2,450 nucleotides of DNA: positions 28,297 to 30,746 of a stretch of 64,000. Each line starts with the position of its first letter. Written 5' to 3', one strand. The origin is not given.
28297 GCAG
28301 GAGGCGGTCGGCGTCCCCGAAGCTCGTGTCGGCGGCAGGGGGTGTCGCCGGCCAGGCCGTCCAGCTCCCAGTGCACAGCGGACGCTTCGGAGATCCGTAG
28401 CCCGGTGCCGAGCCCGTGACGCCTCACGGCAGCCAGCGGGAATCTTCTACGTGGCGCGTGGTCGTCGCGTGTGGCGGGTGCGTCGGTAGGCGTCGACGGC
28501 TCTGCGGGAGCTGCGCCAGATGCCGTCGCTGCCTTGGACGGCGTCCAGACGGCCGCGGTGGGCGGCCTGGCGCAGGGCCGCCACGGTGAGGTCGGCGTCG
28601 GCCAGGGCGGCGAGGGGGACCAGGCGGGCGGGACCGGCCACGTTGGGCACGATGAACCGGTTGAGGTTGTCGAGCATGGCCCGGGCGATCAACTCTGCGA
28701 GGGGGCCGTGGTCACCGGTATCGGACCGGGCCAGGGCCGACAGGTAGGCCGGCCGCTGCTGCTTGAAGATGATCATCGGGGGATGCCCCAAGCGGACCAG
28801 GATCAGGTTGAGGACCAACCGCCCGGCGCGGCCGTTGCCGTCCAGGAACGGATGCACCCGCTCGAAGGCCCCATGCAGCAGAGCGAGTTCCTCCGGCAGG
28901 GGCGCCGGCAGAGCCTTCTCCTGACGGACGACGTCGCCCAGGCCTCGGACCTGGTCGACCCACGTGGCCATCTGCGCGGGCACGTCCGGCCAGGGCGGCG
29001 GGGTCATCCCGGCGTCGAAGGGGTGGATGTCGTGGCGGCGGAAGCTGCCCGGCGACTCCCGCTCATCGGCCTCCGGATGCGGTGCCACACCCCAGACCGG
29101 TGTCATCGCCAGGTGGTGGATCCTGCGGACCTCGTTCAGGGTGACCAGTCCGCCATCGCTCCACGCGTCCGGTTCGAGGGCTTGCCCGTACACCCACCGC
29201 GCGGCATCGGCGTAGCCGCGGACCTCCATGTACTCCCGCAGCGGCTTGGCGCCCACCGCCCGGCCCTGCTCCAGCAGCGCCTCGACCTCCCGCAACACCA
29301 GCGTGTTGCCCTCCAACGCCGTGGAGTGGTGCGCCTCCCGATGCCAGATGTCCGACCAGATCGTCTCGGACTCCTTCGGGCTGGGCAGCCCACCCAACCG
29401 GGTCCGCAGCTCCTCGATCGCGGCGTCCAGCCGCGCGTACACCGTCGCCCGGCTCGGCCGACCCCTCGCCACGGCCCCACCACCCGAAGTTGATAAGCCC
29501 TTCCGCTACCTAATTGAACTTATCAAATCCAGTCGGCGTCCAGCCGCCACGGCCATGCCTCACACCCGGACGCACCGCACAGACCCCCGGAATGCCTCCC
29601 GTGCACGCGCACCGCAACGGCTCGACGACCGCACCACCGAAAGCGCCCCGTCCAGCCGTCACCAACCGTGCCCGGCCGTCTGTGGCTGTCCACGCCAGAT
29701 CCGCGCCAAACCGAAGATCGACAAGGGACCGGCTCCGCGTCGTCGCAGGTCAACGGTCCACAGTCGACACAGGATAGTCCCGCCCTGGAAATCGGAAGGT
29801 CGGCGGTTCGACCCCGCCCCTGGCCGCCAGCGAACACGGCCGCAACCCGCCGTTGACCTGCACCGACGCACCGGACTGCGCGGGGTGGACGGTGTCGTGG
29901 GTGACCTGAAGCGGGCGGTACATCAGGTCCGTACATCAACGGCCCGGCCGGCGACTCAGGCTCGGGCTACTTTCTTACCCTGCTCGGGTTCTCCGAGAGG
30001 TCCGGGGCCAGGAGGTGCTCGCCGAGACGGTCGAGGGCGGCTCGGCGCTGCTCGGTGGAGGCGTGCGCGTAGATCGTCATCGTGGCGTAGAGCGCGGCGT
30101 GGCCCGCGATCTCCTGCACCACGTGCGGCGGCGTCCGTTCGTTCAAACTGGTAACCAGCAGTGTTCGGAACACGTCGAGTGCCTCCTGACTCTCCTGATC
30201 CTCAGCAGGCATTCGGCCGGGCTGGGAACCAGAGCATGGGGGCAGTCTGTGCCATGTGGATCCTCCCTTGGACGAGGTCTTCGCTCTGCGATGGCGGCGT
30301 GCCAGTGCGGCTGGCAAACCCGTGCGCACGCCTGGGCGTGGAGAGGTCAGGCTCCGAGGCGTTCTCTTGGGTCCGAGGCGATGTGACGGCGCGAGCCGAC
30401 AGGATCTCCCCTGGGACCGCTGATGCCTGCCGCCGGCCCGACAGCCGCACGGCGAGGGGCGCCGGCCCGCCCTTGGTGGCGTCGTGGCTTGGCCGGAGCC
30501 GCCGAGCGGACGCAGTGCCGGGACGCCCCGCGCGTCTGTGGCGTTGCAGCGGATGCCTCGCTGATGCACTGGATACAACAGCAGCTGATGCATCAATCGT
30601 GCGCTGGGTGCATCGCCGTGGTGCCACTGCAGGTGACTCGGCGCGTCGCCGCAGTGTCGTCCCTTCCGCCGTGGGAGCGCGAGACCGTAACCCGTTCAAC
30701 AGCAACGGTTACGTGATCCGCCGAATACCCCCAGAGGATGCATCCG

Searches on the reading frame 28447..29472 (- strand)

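Call 4: search_protein_families(library=pfam, proteins=[window:28447-29472:-], max_evalue=0.1)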
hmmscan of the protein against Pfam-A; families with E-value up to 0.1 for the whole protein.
window:28447-29472:- (341 aa): 2 families
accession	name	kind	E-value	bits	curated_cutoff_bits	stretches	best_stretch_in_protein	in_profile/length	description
PF02661.23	Fic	-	1e-14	55.5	24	1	111-225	3-93/93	Fic/DOC family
PF13784.11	Fic_N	-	0.023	15.2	26.7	1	17-92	9-78/82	Fic/DOC family N-terminal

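Call 5: search_protein_families(library=padloc, proteins=[window:28447-29472:-], max_evalue=0.1)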
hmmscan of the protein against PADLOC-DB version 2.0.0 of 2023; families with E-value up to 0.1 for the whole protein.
window:28447-29472:- (341 aa): 9 families
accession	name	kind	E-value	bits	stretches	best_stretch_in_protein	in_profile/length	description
PDLC04840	PDC-S04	-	1.3e-26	91.7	1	39-266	8-212/227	-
PDLC03963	SoFic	-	4.7e-23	80.1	1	14-247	31-240/361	-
PDLC04836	PDC-S04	-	4e-16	56.9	1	194-264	156-225/244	-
PDLC04837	PDC-S04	-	1.1e-11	42.5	1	194-264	152-222/234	-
PDLC04839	PDC-S04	-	2.9e-11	41.4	1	185-266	119-202/205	-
PDLC04838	PDC-S04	-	2.1e-07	28.9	1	192-267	129-203/209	-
PDLC04841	PDC-S04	-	1.2e-05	23.1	1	204-271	207-273/292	-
PDLC04842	PDC-S04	-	2.7e-05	22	1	206-271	111-175/202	-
PDLC04966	PDC-S24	-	0.00034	17.6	1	203-230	314-341/497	-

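Call 6: search_protein_families(library=ncbifam, proteins=[window:28447-29472:-], max_evalue=0.1)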
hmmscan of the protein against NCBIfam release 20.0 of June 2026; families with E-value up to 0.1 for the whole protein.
window:28447-29472:- (341 aa): 4 families
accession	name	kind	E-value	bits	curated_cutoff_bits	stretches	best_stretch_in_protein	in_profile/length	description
NF046030.1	ProtAdlyltaseSoFic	equivalog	9.1e-07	28.1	550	1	195-227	181-213/361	protein adenylyltransferase Fic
TIGR02613.1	mob_myst_B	hypoth_equivalog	2e-05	24.6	124.4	1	192-261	107-184/186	mobile mystery protein B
NF041381.1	XopAC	subfamily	2.4e-05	23.3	450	1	110-242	304-428/451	XopAC/AvrAC family type III secretion system effector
NF046029.1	ProtAdlyltaseNmFic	equivalog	0.00031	20.5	230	1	206-270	96-159/177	protein adenylyltransferase Fic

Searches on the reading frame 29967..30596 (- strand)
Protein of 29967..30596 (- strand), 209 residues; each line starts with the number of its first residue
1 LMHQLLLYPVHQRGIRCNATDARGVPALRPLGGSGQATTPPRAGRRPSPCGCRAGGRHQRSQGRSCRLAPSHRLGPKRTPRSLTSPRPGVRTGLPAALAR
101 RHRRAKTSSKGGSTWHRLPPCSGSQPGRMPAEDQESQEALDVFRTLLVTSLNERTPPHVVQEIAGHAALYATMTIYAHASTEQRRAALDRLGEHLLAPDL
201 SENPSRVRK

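Call 4: search_protein_families(library=pfam, proteins=[window:29967-30596:-], max_evalue=0.1)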
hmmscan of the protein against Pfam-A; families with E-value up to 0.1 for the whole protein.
window:29967-30596:- (209 aa): 1 family
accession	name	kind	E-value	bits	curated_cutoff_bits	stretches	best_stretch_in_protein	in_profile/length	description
PF00589.27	Phage_integrase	-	0.008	16.4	27.1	1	143-181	132-170/172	Phage integrase family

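Call 6: search_protein_families(library=ncbifam, proteins=[window:29967-30596:-], max_evalue=0.1)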
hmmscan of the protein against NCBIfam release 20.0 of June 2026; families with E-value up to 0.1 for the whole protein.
window:29967-30596:- (209 aa): 1 family
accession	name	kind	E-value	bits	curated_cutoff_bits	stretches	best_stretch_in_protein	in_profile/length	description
NF040815.2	recomb_XerA_Arch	equivalog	0.03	13.9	220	1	143-186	218-261/263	site-specific tyrosine recombinase/integron integrase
